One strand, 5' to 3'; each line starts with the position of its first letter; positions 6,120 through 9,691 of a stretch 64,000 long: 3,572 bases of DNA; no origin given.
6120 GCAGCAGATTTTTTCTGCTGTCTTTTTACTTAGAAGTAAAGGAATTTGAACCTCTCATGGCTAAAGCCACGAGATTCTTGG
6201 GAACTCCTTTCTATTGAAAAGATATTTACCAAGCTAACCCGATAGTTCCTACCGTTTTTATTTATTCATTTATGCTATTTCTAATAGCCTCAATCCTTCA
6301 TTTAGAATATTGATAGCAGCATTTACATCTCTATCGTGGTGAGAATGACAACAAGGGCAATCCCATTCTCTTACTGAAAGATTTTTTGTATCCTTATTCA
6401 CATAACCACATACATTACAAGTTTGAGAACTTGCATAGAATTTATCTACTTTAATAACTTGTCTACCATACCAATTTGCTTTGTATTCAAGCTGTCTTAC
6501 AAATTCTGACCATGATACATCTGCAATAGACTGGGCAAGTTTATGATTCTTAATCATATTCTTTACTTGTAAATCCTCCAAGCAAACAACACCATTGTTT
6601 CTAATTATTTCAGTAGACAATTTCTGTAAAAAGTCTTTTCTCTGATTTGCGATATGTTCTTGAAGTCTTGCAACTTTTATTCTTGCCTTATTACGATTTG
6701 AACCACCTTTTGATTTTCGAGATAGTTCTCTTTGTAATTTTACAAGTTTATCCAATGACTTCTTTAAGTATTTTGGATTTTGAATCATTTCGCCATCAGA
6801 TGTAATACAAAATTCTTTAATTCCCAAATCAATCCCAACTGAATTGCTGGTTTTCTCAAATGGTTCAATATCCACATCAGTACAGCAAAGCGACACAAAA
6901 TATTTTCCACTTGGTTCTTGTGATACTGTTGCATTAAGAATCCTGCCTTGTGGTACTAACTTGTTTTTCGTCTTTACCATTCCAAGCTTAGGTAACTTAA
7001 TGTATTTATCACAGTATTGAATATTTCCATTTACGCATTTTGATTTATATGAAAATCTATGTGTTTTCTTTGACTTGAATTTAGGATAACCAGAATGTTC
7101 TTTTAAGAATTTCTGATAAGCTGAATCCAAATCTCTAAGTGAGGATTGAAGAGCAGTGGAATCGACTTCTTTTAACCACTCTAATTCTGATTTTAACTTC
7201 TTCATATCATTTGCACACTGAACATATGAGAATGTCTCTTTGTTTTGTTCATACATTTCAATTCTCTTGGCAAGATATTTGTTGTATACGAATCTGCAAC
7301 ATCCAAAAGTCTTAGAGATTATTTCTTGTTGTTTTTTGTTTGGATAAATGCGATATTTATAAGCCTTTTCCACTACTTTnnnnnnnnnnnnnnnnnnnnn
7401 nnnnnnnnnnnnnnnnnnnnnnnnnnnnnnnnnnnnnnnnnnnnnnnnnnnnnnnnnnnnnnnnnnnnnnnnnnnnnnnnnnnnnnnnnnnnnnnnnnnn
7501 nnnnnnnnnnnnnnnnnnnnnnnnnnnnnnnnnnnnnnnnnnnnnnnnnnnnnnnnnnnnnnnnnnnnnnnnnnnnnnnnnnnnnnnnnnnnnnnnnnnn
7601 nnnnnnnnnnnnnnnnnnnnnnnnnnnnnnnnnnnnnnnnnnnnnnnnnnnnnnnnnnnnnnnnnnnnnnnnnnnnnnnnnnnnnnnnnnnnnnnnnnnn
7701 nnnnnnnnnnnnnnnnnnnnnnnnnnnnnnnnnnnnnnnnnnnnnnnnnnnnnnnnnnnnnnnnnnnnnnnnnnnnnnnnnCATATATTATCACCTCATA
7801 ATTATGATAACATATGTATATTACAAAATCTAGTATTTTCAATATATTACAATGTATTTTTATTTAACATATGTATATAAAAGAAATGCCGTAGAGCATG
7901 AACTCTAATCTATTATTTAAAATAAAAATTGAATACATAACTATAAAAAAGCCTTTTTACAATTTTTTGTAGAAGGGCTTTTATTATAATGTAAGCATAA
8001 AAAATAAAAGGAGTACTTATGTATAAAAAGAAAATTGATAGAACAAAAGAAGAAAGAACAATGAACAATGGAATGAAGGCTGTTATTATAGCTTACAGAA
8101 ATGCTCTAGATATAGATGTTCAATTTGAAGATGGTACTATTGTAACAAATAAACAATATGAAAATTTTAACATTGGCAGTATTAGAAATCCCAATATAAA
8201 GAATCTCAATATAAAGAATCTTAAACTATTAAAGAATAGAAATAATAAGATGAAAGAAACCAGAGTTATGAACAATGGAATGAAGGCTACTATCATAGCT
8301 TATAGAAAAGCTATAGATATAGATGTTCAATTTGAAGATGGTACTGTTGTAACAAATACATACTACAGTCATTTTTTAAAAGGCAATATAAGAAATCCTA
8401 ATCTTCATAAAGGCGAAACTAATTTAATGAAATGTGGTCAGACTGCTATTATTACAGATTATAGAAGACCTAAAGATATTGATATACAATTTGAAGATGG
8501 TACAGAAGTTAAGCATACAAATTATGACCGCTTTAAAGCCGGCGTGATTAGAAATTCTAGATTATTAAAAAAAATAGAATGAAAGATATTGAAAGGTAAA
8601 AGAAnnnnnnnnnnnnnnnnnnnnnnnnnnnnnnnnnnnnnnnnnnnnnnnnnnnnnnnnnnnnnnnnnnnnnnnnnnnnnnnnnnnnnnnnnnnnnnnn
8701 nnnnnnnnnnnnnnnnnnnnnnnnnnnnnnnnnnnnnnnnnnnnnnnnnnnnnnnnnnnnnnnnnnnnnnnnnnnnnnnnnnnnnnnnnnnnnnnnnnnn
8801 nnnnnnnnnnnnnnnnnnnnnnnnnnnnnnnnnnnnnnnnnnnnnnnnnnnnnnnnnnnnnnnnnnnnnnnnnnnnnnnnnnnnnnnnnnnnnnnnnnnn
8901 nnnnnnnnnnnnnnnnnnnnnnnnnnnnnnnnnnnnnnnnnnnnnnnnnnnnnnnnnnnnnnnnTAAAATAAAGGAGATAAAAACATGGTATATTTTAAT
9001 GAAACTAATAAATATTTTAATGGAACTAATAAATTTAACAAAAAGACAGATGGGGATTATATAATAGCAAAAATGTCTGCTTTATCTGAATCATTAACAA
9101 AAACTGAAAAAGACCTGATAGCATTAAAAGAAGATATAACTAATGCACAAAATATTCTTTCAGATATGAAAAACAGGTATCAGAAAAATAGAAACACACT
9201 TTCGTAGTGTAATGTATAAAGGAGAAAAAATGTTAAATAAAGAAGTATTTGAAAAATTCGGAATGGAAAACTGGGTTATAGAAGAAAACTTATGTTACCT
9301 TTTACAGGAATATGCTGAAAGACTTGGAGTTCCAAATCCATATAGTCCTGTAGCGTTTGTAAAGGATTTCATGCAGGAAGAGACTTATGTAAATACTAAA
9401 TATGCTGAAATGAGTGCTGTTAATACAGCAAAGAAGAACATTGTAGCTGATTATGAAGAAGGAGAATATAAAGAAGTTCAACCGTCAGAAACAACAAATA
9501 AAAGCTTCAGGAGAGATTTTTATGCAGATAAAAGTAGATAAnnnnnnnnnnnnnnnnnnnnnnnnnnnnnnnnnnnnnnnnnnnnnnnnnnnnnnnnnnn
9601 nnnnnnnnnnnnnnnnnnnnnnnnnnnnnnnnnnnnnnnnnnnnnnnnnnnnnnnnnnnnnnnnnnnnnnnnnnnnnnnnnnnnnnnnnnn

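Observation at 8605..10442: Segmentally duplicated two-gene cassette: small ART/PARP-like (YHGTS) protein + 73-aa coiled-coil partner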

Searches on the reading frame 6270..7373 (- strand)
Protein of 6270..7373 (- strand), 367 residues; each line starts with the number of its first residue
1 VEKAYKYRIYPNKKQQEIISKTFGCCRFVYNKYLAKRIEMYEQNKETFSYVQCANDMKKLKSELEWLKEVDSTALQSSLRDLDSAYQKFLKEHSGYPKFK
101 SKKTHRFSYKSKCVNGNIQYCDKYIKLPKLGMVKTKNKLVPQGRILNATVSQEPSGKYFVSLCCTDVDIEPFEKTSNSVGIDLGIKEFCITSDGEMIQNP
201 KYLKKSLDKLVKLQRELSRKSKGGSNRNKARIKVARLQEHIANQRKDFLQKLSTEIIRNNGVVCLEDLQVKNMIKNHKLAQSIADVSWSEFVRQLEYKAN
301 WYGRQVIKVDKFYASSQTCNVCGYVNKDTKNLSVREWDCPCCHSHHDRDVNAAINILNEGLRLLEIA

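Call 49: find_related_loci(query=window:6270-7373:-, collection=genome_contigs, flank=1000)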
Query window:6270-7373:- (367 aa) in genome_contigs; peptide patterns used: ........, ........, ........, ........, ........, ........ (x = any residue, [..] = any of these).
98 stretches matched a pattern; 48 encode a relative of the query (tblastn E <= 1e-3); 48 distinct loci.
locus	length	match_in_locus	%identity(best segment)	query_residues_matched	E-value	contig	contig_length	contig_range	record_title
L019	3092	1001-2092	88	1-364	0e+0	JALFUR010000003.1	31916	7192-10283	MAG: Christensenella sp. isolate SUG1028 k141_32168, whole genome shotgun sequence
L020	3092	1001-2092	85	1-364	0e+0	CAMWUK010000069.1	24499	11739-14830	MAG TPA_asm: uncultured Clostridiaceae bacterium isolate SRR14411333_bin.4_metawrap_v1.3_MAG genome assembly, contig: NO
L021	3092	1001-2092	84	1-364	0e+0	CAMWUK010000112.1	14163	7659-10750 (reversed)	MAG TPA_asm: uncultured Clostridiaceae bacterium isolate SRR14411333_bin.4_metawrap_v1.3_MAG genome assembly, contig: NO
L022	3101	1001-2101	80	1-367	0e+0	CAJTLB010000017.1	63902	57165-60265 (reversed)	MAG TPA_asm: uncultured Lachnospiraceae bacterium isolate MGBC104699 genome assembly, contig: MGBC104699.17, whole genom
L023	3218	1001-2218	74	1-367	0e+0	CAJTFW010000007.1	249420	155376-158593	Lachnospiraceae bacterium isolate B54_54_AM_H genome assembly, contig: MGBC000114.7, whole genome shotgun sequence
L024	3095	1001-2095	80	1-365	0e+0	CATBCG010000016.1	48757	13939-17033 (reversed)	MAG: uncultured Lachnospiraceae bacterium isolate extra-SRR8291361.53_1677802542 genome assembly, contig: k141_26734, wh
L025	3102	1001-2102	83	1-367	0e+0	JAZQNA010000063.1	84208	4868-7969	MAG: Candidatus Absconditabacterales bacterium isolate T1900045246_TH20190016.MAGScoT_cleanbin_000145 SGB_5646_k141_3342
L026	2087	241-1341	74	1-367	0e+0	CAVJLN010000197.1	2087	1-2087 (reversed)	Bacteroidaceae bacterium isolate G02627-L1_cleanbin_000010 genome assembly, contig: Spades_G02627-L1_contig_17647, whole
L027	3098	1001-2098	72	1-366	0e+0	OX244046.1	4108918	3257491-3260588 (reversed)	Clostridioides difficile genome assembly, chromosome: 1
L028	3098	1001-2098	71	1-366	0e+0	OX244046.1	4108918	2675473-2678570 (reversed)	Clostridioides difficile genome assembly, chromosome: 1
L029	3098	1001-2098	71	1-366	0e+0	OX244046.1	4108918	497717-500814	Clostridioides difficile genome assembly, chromosome: 1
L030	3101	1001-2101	72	1-367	0e+0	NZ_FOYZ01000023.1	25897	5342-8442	Anaeromicropila populeti strain 743A, whole genome shotgun sequence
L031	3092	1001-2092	72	1-364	0e+0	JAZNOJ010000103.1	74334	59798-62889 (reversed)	MAG: Candidatus Egerieisoma sp. isolate T1900044652_TS20190118.MAGScoT_cleanbin_000053 SGB_1439_k141_2608291, whole geno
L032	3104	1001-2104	71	1-367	7e-179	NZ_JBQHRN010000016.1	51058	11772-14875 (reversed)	Clostridium sp. HCP1S3_C6 contig00016, whole genome shotgun sequence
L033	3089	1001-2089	74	1-363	0e+0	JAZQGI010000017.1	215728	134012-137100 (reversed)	MAG: Acutalibacteraceae bacterium isolate T1900044631_TS20190097.MAGScoT_cleanbin_000007 SGB_1034_k141_704960, whole gen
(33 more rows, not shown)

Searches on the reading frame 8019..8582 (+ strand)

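Call 5: search_protein_families(library=pfam, proteins=[window:8019-8582:+], max_evalue=1)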
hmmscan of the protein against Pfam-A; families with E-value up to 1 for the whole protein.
window:8019-8582:+ (187 aa): 11 families
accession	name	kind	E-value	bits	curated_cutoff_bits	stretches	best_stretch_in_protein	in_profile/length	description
PF19092.6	DUF5780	-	2.8e-07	31.1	28.2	2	78-121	61-104/109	Family of unknown function (DUF5780)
PF16824.11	CBM_26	-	0.0014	19.2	26.6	0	127-162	13-48/125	C-terminal carbohydrate-binding module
PF06594.17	HCBP_related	-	0.0016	18.8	21.4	0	103-114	30-41/42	Haemolysin-type calcium binding protein related domain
PF06919.17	Phage_T4_Gp30_7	-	0.0025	18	27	0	74-113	16-55/118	Phage Gp30.7 protein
PF18549.6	NitrOD1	-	0.0031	17.9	25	1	21-55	4-35/70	Nitrosopumilus output domain 1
PF20549.3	DUF6763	-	0.0034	18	27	0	22-58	23-61/97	Family of unknown function (DUF6763)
PF02017.21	CIDE-N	-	0.0042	17.5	23.5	0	105-123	44-63/76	CIDE-N domain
PF17365.7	DUF5390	-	0.0067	17.2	25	1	13-105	32-122/141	Family of unknown function (DUF5390)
PF18115.7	Tudor_3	-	0.018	15.4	25.8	0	101-112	32-43/52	DNA repair protein Crb2 Tudor domain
PF17275.7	DUF5340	-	0.039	14.5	27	0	77-108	26-57/70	Family of unknown function (DUF5340)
PF25211.1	DUF7839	-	0.2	12.3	27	0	74-113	29-68/101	Domain of unknown function (DUF7839)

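Call 6: search_protein_families(library=phrogs, proteins=[window:8019-8582:+], max_evalue=1)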
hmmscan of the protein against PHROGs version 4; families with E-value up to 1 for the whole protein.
window:8019-8582:+ (187 aa): 10 families
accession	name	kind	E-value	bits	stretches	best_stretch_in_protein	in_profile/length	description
phrog_7955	-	unknown function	4.2e-07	31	2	74-113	11-50/63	-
phrog_9459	-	unknown function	5.3e-05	24.6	1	67-124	18-72/156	-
phrog_2827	-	unknown function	0.0029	18.9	0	64-109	13-57/102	-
phrog_37112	-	unknown function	0.019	16.2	0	23-54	62-93/111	-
phrog_1582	-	unknown function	0.031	15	0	74-112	17-55/121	-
phrog_18253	-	unknown function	0.05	15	0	147-162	23-37/51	-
phrog_4830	-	unknown function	0.098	14.2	0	93-107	59-73/73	-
phrog_2218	-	unknown function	0.19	12.7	0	85-117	27-58/80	-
phrog_5270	-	unknown function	0.26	12.8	0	98-112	46-60/95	-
phrog_34726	-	unknown function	0.31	11.9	0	17-31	40-54/57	-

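Call 16: search_protein_families(library=ncbifam, proteins=[window:8019-8582:+], max_evalue=1)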
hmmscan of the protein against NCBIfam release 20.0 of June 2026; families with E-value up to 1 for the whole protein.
window:8019-8582:+ (187 aa): 5 families
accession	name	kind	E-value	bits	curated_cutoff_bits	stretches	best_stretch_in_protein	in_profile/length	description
TIGR00971.1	3a0106s03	subfamily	0.0084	15.4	155.5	1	66-112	42-88/315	sulfate ABC transporter substrate-binding protein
TIGR03673.1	uL14_arch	equivalog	0.019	14.8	191.45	0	130-178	57-109/131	50S ribosomal protein L14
NF008123.1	PRK10871.1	equivalog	0.029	13.8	311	0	18-55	65-102/365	murein hydrolase activator NlpD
NF007389.0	PRK09913.1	equivalog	0.034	14.1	151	0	85-117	68-99/148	PTS fructose transporter subunit IIA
NF006344.0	PRK08571.1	equivalog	0.085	12.7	168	0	131-177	59-109/132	50S ribosomal protein L14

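Call 17: search_protein_families(library=padloc, proteins=[window:8019-8582:+], max_evalue=1)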
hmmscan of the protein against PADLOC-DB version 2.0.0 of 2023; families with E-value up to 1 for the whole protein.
window:8019-8582:+ (187 aa): 0 families

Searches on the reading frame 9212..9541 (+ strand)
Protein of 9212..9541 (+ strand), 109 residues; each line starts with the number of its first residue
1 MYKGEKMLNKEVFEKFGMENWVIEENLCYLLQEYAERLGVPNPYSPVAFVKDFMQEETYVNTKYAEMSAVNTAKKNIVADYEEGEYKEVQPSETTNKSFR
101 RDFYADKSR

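Call 5: search_protein_families(library=pfam, proteins=[window:9212-9541:+], max_evalue=1)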
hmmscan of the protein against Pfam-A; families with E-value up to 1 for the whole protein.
window:9212-9541:+ (109 aa): 0 families

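Call 6: search_protein_families(library=phrogs, proteins=[window:9212-9541:+], max_evalue=1)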
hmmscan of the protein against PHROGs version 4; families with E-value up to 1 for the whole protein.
window:9212-9541:+ (109 aa): 0 families

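Call 16: search_protein_families(library=ncbifam, proteins=[window:9212-9541:+], max_evalue=1)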
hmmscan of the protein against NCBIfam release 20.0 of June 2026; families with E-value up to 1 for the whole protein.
window:9212-9541:+ (109 aa): 0 families

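Call 17: search_protein_families(library=padloc, proteins=[window:9212-9541:+], max_evalue=1)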
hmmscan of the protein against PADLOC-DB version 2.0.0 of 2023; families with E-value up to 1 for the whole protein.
window:9212-9541:+ (109 aa): 0 families

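Call 82: search_solved_structures(query=window:9212-9541:+, max_evalue=1)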
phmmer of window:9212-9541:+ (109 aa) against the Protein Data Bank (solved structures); distinct sequences matched with E-value up to 1: 0.
